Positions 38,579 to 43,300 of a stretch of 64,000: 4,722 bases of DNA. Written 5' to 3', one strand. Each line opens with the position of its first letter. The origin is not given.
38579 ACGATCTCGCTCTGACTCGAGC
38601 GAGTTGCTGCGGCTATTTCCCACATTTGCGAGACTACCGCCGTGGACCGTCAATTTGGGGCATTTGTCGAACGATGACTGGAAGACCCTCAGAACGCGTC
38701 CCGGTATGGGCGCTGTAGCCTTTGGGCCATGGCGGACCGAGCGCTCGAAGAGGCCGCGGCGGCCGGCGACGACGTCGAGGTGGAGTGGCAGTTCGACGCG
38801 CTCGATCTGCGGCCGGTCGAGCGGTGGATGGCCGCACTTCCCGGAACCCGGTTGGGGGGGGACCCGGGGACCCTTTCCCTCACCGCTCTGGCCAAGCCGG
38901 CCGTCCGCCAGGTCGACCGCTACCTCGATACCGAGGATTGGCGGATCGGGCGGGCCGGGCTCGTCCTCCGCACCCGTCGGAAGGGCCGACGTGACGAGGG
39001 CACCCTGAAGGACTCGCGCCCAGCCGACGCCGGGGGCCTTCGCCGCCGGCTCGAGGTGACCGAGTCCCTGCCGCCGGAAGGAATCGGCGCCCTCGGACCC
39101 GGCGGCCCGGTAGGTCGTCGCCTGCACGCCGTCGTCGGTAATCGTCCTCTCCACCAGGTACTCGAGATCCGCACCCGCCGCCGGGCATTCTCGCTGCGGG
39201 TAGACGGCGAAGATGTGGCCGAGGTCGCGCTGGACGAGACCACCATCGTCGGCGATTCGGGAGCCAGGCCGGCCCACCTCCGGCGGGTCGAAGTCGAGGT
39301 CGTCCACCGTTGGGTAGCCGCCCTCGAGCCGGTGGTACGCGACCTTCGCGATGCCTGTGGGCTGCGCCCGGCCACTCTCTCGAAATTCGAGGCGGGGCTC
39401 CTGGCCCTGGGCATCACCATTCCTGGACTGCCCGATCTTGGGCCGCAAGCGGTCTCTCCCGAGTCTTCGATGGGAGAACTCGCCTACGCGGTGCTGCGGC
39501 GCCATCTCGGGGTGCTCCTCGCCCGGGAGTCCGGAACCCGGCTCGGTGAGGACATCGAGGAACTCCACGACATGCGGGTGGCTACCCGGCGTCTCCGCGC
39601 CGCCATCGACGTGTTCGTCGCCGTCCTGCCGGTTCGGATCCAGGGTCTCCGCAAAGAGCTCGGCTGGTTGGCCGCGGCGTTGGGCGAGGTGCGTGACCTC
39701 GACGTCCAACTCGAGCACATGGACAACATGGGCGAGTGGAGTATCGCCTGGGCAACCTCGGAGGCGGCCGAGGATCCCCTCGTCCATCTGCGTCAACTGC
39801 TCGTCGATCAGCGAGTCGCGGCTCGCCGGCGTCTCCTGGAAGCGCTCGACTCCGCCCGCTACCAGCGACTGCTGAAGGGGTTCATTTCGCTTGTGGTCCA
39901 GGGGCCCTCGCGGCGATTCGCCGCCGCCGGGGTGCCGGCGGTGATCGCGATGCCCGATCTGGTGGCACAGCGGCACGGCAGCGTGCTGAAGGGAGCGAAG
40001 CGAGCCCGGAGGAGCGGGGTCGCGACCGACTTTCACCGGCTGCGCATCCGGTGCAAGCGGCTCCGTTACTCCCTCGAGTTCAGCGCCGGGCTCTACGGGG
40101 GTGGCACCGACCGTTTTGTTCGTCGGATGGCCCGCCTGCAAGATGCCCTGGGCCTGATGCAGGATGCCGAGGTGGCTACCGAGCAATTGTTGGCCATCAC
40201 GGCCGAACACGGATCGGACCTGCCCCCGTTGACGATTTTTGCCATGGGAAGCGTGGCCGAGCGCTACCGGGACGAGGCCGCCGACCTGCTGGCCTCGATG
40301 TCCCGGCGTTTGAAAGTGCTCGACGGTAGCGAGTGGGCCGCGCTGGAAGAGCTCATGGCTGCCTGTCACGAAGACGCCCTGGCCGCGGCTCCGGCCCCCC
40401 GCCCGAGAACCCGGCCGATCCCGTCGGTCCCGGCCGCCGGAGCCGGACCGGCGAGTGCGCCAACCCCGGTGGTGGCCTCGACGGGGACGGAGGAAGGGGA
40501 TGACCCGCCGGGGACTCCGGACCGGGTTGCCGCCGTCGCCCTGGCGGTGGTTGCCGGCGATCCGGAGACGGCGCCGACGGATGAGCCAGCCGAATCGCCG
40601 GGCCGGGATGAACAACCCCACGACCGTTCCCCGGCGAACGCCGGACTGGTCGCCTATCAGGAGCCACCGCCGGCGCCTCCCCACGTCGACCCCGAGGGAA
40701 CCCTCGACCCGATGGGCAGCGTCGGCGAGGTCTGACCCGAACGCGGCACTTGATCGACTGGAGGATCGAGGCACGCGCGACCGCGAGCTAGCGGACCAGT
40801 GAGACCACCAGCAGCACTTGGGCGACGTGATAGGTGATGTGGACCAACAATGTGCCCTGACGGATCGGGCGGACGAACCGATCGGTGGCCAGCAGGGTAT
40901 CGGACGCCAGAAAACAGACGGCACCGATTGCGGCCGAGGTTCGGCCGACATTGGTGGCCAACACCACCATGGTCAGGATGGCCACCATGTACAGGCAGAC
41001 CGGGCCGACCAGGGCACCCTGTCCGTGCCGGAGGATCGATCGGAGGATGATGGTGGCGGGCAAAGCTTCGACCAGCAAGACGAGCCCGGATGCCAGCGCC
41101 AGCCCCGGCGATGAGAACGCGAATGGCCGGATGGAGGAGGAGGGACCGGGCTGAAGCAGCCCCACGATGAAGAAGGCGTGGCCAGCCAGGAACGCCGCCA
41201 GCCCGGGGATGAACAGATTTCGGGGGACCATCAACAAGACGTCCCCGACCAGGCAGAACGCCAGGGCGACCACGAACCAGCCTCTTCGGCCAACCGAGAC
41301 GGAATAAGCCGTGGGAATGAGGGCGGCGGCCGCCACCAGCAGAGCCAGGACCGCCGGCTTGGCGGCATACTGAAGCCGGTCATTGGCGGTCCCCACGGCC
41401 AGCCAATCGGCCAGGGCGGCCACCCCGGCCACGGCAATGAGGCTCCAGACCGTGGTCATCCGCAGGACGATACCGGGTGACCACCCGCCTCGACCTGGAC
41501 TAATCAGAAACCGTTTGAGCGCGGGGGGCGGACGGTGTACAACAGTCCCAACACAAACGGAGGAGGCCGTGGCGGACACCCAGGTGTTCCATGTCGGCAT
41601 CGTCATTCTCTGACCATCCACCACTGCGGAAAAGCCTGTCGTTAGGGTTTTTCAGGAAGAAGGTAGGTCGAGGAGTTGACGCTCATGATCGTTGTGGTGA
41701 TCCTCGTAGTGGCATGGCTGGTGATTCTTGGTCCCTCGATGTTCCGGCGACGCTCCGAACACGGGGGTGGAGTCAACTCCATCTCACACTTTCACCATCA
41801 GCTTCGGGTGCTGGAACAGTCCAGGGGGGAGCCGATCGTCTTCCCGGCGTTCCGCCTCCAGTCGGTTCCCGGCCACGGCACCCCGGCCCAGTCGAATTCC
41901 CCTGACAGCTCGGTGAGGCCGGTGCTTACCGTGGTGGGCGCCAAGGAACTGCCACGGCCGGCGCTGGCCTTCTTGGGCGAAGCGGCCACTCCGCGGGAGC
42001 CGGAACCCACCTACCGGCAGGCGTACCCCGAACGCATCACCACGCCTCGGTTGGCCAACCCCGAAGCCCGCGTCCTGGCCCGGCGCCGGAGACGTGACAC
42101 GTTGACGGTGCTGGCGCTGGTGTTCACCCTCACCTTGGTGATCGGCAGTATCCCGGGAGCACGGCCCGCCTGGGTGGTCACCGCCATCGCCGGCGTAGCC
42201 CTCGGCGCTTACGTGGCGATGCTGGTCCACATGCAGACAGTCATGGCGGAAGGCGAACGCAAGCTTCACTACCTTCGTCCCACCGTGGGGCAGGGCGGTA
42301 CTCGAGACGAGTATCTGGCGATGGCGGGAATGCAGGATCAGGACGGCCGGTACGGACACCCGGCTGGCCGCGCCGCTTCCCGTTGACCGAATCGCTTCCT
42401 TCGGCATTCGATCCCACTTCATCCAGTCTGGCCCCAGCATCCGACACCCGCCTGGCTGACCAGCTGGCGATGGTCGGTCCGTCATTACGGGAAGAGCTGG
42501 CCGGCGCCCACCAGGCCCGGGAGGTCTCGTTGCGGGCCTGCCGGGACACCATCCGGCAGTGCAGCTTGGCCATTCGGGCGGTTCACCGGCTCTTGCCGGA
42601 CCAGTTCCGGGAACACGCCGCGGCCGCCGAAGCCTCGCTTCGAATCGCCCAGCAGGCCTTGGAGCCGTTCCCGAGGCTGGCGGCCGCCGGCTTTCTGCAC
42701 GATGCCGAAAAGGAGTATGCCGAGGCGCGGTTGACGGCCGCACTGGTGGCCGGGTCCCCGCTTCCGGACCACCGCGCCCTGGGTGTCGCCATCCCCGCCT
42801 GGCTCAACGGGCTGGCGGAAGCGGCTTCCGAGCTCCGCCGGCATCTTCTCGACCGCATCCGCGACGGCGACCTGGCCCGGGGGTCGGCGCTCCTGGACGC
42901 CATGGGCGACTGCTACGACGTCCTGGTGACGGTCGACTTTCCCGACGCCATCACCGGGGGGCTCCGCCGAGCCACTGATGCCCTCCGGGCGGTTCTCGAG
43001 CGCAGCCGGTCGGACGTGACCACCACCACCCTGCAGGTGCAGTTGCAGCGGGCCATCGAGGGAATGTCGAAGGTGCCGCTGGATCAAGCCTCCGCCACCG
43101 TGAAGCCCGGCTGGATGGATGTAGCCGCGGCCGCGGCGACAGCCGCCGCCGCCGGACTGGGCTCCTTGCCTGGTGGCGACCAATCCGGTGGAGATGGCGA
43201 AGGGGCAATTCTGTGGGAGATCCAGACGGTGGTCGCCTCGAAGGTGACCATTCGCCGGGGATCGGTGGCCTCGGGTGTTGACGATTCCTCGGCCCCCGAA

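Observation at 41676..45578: Locus 2: second SipW-type peptidase with TasA-like and beta-rich secreted proteins, preceded by a membrane protein and a translin-like domain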

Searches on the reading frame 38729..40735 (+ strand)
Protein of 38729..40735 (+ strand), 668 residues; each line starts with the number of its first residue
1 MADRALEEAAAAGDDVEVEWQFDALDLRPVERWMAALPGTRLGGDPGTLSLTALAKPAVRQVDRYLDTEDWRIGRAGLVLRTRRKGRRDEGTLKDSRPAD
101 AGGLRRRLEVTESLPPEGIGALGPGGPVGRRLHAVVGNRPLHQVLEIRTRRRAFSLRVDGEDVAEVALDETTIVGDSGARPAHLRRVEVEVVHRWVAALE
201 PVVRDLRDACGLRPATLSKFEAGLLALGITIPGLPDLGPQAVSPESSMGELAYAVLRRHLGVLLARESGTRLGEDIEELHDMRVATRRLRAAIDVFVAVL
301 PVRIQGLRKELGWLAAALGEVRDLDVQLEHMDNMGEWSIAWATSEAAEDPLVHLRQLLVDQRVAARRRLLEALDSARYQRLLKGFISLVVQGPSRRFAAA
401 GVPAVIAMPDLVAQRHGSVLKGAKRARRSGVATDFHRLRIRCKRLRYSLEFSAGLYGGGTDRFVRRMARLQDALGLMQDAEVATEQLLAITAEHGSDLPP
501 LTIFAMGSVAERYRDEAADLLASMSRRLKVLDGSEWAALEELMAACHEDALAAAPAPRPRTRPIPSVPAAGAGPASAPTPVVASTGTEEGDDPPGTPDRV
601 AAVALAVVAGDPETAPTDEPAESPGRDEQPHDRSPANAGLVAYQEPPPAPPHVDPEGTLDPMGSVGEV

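Call 3: search_protein_families(library=pfam, proteins=[window:38729-40735:+], max_evalue=0.1)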
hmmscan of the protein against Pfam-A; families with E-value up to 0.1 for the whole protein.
window:38729-40735:+ (668 aa): 2 families
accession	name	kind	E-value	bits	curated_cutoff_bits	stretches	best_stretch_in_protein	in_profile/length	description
PF05235.19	CHAD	-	1.5e-52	179.2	25.6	1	254-487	1-227/228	CHAD domain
PF01928.26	CYTH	-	5.6e-07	30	23.2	1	51-220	25-175/179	CYTH domain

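Call 4: search_protein_families(library=ncbifam, proteins=[window:38729-40735:+], max_evalue=0.1)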
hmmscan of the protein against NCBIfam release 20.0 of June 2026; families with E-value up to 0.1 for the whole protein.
window:38729-40735:+ (668 aa): 0 families

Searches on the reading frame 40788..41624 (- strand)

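Call 3: search_protein_families(library=pfam, proteins=[window:40788-41624:-], max_evalue=0.1)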
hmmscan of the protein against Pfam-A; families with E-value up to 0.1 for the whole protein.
window:40788-41624:- (278 aa): 1 family
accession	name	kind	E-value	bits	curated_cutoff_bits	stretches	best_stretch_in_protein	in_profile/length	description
PF07947.19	YhhN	-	4.8e-34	118.1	25.6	1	85-275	2-181/182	YhhN family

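Call 4: search_protein_families(library=ncbifam, proteins=[window:40788-41624:-], max_evalue=0.1)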
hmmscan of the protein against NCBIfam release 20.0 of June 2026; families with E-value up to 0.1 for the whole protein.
window:40788-41624:- (278 aa): 0 families

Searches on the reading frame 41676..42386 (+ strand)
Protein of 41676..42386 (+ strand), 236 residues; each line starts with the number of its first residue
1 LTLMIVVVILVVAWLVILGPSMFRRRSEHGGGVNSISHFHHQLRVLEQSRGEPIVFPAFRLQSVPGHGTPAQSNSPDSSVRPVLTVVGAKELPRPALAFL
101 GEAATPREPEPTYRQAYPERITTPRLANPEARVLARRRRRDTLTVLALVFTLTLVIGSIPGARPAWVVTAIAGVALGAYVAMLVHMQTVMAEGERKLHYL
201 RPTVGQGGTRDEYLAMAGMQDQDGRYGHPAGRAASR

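Call 3: search_protein_families(library=pfam, proteins=[window:41676-42386:+], max_evalue=0.1)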
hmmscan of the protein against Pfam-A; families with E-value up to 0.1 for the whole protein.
window:41676-42386:+ (236 aa): 2 families
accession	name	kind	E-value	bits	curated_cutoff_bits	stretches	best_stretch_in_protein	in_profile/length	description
PF09991.14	DUF2232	-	0.008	15.8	27.8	1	129-188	27-86/290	Predicted membrane protein (DUF2232)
PF25587.1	Rv2743c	-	0.019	15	27.7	1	125-187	13-78/237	Rv2743c family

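Call 4: search_protein_families(library=ncbifam, proteins=[window:41676-42386:+], max_evalue=0.1)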
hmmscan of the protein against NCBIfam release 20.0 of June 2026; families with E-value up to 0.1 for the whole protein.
window:41676-42386:+ (236 aa): 4 families
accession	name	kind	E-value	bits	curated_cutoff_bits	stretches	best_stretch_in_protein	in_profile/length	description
NF050099.1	SepX_GlpR_2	exception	1e-12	48.6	150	1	6-186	6-146/250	divisome protein SepX/GlpR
NF050101.1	SepX_GlpR_4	equivalog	4.8e-11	43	110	2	113-196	80-160/176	divisome protein SepX/GlpR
NF045516.2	SepX_GlpR_1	exception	9.8e-09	35.5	160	2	135-183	182-229/293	divisome protein SepX/GlpR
NF050100.1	SepX_GlpR_3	exception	1.4e-06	28.3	150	1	9-187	9-147/209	divisome protein SepX/GlpR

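Call 79: search_protein_families(library=padloc, proteins=[window:41676-42386:+], max_evalue=0.01)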
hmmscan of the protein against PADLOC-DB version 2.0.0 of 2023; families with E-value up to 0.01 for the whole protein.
window:41676-42386:+ (236 aa): 0 families

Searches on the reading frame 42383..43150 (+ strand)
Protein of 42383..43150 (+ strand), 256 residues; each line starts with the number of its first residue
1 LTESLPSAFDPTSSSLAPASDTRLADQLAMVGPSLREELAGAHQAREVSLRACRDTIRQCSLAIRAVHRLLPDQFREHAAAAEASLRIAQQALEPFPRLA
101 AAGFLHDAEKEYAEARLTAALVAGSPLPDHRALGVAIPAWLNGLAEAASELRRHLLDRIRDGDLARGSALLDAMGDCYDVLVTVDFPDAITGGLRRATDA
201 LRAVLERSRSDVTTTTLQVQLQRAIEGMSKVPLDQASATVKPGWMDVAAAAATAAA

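Call 18: search_solved_structures(query=window:42383-43150:+, max_evalue=1, show_alignments=1)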
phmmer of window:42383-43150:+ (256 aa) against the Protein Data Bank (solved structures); distinct sequences matched with E-value up to 1: 5.
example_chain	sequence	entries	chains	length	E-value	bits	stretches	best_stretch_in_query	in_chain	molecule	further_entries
3zc1_A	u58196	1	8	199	1.8e-13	54.1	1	36-215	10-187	AFTRAX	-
3zc0_A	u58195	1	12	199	4.8e-13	52.7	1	36-215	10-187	AFTRAX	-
5jr9_B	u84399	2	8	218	0.078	16.1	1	53-172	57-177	NEQ131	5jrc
5jr9_A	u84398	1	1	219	0.079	16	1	53-172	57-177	NEQ131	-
5jr9_C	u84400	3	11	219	0.079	16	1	53-172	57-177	NEQ131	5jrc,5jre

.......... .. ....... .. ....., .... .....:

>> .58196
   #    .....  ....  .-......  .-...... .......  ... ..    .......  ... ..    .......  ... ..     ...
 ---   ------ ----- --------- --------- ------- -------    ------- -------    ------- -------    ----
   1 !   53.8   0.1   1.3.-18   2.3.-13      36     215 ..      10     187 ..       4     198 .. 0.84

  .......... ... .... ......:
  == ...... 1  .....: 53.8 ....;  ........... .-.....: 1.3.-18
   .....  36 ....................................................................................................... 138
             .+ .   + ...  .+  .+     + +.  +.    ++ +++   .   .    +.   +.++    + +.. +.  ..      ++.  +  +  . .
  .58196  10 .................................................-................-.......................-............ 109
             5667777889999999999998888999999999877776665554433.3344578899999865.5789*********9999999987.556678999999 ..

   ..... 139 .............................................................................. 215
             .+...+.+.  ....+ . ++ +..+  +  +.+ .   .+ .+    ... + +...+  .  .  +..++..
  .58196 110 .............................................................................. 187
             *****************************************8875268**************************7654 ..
